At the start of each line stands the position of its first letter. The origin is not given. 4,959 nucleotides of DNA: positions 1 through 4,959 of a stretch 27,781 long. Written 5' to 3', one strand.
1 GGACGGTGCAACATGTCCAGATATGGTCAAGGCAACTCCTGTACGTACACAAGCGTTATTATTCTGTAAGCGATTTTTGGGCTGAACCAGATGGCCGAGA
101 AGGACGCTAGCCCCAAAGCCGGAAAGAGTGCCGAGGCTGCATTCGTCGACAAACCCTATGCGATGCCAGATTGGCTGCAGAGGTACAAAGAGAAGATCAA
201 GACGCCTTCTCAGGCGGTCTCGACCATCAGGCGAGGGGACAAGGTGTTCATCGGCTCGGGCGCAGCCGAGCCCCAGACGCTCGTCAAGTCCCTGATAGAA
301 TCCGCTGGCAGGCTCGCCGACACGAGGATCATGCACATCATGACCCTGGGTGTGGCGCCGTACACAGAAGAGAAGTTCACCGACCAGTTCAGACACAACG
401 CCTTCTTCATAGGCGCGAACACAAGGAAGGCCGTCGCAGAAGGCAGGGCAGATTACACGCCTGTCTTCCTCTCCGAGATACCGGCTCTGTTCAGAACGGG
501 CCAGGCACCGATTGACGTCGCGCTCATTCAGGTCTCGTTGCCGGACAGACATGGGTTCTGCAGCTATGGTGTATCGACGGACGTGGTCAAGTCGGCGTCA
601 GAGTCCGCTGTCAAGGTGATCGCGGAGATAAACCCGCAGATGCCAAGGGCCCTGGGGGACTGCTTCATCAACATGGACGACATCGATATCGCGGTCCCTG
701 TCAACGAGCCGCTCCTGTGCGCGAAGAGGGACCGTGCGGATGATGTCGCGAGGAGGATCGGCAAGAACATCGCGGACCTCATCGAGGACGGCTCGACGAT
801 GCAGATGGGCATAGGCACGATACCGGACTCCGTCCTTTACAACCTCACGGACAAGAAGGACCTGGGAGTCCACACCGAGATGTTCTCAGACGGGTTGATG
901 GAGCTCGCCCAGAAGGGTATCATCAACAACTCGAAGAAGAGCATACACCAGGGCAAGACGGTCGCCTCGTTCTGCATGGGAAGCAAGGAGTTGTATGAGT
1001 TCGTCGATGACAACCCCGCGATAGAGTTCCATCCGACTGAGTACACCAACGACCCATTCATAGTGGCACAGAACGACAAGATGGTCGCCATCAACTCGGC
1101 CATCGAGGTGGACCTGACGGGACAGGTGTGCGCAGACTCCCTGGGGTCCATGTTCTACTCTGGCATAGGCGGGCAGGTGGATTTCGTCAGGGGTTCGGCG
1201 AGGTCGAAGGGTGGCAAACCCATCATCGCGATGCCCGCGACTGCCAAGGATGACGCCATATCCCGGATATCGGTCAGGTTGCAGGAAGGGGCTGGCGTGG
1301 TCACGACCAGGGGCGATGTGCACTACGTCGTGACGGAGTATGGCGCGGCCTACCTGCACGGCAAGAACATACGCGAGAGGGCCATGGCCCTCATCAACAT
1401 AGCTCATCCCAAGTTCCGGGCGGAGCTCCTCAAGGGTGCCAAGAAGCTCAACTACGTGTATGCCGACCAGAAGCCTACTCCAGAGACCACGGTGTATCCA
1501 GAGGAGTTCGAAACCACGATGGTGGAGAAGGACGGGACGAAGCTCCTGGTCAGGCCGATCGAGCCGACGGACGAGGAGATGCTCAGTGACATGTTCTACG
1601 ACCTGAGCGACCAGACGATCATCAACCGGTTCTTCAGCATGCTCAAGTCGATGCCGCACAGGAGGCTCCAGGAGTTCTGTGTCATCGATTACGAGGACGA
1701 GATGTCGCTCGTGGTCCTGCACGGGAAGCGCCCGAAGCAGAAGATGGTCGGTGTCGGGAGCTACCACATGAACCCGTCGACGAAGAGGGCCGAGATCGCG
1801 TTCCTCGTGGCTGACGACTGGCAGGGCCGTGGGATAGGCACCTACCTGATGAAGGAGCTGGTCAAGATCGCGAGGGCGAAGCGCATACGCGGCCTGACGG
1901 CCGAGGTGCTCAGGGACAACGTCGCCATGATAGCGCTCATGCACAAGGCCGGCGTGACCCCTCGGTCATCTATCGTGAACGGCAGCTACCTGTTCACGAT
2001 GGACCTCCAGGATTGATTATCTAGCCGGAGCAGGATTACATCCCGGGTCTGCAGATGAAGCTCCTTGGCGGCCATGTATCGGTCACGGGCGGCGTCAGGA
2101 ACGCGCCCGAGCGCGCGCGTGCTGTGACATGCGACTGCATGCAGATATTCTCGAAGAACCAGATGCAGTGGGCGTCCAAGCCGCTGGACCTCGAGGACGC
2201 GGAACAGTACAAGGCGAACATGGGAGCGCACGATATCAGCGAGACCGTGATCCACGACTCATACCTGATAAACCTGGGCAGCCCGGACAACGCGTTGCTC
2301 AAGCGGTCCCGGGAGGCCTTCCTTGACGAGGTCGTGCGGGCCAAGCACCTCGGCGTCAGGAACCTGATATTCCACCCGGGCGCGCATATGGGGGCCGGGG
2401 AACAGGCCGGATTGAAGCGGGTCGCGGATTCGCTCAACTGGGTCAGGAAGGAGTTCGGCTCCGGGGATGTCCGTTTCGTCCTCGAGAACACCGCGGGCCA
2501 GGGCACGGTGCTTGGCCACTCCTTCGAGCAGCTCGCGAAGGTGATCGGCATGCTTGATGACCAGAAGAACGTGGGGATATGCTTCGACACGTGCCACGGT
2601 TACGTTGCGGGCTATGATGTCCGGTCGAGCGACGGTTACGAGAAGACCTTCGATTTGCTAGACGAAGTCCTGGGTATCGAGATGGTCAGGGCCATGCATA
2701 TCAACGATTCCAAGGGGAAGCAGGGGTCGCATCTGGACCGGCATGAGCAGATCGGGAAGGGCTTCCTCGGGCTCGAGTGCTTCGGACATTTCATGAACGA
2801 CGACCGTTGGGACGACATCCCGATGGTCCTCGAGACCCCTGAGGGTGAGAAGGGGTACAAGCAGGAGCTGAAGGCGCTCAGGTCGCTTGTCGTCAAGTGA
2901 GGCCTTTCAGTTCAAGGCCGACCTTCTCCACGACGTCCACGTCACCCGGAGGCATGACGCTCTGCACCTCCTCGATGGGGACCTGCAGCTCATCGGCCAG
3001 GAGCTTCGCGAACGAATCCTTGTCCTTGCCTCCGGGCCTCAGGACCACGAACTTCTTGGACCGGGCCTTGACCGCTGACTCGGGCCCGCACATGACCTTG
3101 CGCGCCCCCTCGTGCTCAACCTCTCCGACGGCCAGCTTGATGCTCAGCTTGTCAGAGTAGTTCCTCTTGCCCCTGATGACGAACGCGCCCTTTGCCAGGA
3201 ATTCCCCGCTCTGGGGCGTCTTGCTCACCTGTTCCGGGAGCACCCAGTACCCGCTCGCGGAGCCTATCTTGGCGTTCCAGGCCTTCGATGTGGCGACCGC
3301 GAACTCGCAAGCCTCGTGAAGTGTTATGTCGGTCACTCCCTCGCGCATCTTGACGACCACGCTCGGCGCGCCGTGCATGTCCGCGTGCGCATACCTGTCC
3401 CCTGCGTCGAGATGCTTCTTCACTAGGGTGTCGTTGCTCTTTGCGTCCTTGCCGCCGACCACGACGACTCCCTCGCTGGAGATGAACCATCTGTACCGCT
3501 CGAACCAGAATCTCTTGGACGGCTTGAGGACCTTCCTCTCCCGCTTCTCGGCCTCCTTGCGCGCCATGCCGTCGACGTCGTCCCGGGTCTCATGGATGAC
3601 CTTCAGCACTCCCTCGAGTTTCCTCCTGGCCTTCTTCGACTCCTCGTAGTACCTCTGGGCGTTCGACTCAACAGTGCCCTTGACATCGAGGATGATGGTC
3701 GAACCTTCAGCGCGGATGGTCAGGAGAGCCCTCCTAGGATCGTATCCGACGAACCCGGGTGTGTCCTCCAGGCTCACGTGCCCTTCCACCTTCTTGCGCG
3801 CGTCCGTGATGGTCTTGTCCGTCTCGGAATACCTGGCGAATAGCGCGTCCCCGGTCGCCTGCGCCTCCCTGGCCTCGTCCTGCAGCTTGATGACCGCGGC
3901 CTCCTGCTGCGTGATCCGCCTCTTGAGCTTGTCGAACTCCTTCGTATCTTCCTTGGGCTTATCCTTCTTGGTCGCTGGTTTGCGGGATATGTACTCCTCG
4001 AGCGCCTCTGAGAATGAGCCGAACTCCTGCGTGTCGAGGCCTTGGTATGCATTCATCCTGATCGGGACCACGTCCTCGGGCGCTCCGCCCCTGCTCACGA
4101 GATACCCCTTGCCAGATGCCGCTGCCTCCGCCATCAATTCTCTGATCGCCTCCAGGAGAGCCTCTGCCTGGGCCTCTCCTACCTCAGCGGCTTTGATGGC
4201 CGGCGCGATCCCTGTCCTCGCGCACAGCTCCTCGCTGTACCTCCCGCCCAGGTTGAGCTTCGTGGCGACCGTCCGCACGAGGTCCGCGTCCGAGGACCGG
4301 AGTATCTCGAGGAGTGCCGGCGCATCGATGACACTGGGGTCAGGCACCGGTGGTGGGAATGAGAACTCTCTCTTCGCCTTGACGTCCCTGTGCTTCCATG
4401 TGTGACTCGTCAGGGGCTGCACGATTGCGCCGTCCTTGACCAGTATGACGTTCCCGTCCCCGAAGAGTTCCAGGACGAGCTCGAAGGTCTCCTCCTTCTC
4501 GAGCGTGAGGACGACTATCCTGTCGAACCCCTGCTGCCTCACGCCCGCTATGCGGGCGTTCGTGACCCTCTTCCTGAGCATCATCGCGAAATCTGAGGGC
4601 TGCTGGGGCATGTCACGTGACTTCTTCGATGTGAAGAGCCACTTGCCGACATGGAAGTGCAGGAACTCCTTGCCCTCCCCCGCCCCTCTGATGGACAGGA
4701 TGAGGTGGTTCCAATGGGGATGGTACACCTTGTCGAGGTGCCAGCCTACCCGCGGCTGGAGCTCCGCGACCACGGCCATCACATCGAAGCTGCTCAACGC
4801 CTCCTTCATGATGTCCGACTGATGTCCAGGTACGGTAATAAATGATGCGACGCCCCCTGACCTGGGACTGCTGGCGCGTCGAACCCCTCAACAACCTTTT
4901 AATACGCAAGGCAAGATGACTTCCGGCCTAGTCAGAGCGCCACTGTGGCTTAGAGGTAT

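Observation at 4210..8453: The duplicated rqc2/tRNA-Thr block looks imported from a relative rather than decayed in place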

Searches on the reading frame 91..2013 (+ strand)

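Call 9: search_protein_families(library=pfam, proteins=[window:91-2013:+], max_evalue=0.01)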
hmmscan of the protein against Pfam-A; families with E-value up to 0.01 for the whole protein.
window:91-2013:+ (641 aa): 9 families
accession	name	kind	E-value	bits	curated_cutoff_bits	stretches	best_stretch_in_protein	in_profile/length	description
PF13336.12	AcetylCoA_hyd_C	-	4.4e-68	228.5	23.7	1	297-449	1-153/154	Acetyl-CoA hydrolase/transferase C-terminal domain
PF02550.21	AcetylCoA_hydro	-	4.3e-33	115.4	24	1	35-201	14-186/198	Acetyl-CoA hydrolase/transferase N-terminal domain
PF00583.31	Acetyltransf_1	-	1.3e-13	51.7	20.7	1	525-621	18-115/116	Acetyltransferase (GNAT) family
PF13302.13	Acetyltransf_3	-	1.3e-10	42.5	25.4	1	485-622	2-137/138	Acetyltransferase (GNAT) domain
PF13508.13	Acetyltransf_7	-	1.5e-05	25.7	27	1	550-607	12-67/84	Acetyltransferase (GNAT) domain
PF00455.28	DeoRC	-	4e-05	24.1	31.8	0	221-265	7-51/160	DeoR C terminal sensor domain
PF13420.13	Acetyltransf_4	-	8.8e-05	23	24.3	1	549-621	57-133/155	Acetyltransferase (GNAT) domain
PF01144.29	CoA_trans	-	0.00029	20.7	23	0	38-72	3-40/217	Coenzyme A transferase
PF13673.13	Acetyltransf_10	-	0.0067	16.8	23.6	0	547-599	37-85/128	Acetyltransferase (GNAT) domain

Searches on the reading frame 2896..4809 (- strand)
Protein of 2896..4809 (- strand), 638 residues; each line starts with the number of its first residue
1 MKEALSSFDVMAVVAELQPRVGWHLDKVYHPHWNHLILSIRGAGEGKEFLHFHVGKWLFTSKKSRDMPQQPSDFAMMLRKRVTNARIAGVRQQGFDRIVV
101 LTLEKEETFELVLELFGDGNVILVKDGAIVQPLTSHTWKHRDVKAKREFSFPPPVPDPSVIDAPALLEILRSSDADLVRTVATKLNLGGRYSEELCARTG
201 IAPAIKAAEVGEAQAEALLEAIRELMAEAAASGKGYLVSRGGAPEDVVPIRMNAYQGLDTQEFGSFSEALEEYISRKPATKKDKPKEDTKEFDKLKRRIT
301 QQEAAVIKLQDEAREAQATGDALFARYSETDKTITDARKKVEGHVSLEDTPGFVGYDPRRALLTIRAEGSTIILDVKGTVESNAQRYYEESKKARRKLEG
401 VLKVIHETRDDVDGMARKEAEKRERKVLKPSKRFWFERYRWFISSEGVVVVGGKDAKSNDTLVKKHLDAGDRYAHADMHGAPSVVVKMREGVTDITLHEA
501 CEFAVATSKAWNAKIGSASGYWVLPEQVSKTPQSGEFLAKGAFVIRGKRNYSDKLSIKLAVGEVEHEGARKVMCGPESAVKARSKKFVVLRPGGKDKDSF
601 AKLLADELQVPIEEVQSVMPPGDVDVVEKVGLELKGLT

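Call 9: search_protein_families(library=pfam, proteins=[window:2896-4809:-], max_evalue=0.01)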
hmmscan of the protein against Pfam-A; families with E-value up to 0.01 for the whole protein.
window:2896-4809:- (638 aa): 4 families
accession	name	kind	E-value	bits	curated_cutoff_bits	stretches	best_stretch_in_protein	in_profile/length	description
PF05833.16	NFACT_N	-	9.7e-57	193.2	31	1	7-420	2-419/456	NFACT N-terminal and middle domains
PF05670.18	NFACT-R_1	-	1.5e-32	112.8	29.8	1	439-547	2-112/112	NFACT protein RNA binding domain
PF10009.15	DUF2252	-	0.0042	16.6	22.3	1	256-395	137-276/392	Uncharacterized protein conserved in bacteria (DUF2252)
PF06831.19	H2TH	-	0.0044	17.4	34.7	0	187-235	39-87/93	Formamidopyrimidine-DNA glycosylase H2TH domain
